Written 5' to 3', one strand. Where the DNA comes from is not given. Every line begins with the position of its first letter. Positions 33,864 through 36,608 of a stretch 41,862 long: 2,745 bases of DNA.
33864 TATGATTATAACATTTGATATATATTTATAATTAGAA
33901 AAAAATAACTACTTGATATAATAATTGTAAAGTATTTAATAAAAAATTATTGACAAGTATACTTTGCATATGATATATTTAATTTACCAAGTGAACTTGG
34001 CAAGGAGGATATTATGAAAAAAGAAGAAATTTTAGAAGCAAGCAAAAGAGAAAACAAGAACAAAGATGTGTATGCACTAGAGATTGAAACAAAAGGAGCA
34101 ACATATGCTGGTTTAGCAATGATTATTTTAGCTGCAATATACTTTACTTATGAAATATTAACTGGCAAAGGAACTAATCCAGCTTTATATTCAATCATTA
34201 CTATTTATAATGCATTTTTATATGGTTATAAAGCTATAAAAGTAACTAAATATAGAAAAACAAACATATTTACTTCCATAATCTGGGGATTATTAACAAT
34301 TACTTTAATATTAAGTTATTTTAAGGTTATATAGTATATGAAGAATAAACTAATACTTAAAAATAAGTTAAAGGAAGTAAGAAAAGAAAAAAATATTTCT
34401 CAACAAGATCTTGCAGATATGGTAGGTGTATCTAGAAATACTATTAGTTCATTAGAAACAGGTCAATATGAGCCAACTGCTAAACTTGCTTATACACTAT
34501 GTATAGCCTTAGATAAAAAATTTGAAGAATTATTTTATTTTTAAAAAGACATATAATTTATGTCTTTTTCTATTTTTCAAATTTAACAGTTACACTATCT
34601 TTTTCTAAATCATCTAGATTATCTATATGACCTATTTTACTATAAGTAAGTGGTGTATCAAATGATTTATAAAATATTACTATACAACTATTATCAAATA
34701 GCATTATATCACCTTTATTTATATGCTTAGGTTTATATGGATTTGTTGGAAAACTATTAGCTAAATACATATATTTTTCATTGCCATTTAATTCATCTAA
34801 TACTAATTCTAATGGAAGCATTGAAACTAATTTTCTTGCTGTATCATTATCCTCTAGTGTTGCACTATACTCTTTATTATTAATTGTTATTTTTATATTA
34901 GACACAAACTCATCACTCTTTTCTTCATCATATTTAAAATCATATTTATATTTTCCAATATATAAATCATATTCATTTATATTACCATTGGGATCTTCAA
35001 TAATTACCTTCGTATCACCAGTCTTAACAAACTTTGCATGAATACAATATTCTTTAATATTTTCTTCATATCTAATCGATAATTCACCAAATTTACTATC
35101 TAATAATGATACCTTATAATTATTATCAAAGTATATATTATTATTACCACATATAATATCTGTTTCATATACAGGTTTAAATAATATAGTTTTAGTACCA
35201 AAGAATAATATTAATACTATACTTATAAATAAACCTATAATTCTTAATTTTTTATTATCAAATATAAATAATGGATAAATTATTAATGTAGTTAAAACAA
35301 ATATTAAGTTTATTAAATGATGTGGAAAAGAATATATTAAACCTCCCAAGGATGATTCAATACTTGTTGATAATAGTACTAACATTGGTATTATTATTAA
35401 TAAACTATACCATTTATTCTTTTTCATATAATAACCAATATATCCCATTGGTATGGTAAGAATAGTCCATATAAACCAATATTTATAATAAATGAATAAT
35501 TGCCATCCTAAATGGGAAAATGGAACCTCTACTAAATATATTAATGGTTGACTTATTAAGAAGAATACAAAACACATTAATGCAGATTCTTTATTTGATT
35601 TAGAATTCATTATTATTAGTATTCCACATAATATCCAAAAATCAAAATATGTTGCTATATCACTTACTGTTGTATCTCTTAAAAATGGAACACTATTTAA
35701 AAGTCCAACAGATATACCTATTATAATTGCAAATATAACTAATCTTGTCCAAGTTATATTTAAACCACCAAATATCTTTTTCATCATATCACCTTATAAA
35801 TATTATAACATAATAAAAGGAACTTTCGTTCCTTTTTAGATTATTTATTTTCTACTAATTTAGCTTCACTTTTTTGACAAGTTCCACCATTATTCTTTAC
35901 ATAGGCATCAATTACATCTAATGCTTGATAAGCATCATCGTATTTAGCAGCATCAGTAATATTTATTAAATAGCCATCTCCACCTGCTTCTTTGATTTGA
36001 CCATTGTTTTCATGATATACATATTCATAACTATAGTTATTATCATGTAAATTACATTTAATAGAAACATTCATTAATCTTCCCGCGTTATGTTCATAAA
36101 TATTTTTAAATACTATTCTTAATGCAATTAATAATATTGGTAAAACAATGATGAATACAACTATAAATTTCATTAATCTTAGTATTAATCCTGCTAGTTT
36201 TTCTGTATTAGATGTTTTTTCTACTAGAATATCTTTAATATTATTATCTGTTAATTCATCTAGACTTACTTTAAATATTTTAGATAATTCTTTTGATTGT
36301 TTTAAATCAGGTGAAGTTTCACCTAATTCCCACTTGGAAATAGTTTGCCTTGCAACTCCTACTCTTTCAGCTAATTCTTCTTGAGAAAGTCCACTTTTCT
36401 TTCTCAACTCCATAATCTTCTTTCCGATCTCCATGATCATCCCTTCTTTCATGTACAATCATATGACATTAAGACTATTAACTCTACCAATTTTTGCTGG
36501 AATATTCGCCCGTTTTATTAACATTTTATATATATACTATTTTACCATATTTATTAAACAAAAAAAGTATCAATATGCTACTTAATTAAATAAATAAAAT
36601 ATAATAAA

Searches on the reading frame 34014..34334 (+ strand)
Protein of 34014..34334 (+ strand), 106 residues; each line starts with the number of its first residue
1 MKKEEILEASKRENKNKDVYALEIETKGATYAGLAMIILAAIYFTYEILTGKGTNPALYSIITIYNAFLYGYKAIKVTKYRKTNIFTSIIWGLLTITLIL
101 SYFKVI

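Call 19: search_protein_families(library=pfam, proteins=[window:34014-34334:+], max_evalue=0.00001)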
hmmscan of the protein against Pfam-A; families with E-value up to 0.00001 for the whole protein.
window:34014-34334:+ (106 aa): 1 family
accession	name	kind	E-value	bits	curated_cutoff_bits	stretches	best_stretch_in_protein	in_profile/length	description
PF20040.4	DUF6442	-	2.4e-13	50.6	25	1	1-104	1-99/102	Family of unknown function (DUF6442)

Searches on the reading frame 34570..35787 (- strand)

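Call 19: search_protein_families(library=pfam, proteins=[window:34570-35787:-], max_evalue=0.00001)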
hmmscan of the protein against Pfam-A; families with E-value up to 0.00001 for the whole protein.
window:34570-35787:- (405 aa): 1 family
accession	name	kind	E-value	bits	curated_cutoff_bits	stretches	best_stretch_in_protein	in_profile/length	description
PF18050.6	Cyclophil_like2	-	5.4e-28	97.8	22.7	1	300-404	1-115/115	Cyclophilin-like family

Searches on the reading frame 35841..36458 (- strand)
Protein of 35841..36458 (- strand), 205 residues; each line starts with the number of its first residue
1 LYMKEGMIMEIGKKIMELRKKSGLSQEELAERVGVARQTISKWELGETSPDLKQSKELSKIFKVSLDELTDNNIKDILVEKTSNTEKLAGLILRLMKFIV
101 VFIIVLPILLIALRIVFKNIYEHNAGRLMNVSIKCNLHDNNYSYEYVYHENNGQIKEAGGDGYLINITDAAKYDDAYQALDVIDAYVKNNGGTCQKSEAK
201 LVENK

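Call 19: search_protein_families(library=pfam, proteins=[window:35841-36458:-], max_evalue=0.00001)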
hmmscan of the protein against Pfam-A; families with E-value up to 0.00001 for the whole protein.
window:35841-36458:- (205 aa): 3 families
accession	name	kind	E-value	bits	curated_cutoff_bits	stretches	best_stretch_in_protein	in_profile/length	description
PF01381.28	HTH_3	-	2e-19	69.8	23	1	15-69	1-55/55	Helix-turn-helix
PF12844.13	HTH_19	-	3.2e-10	40.2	30.2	1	12-70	1-59/64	Helix-turn-helix domain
PF13560.12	HTH_31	-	2.8e-09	37.6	27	1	16-69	7-61/64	Helix-turn-helix domain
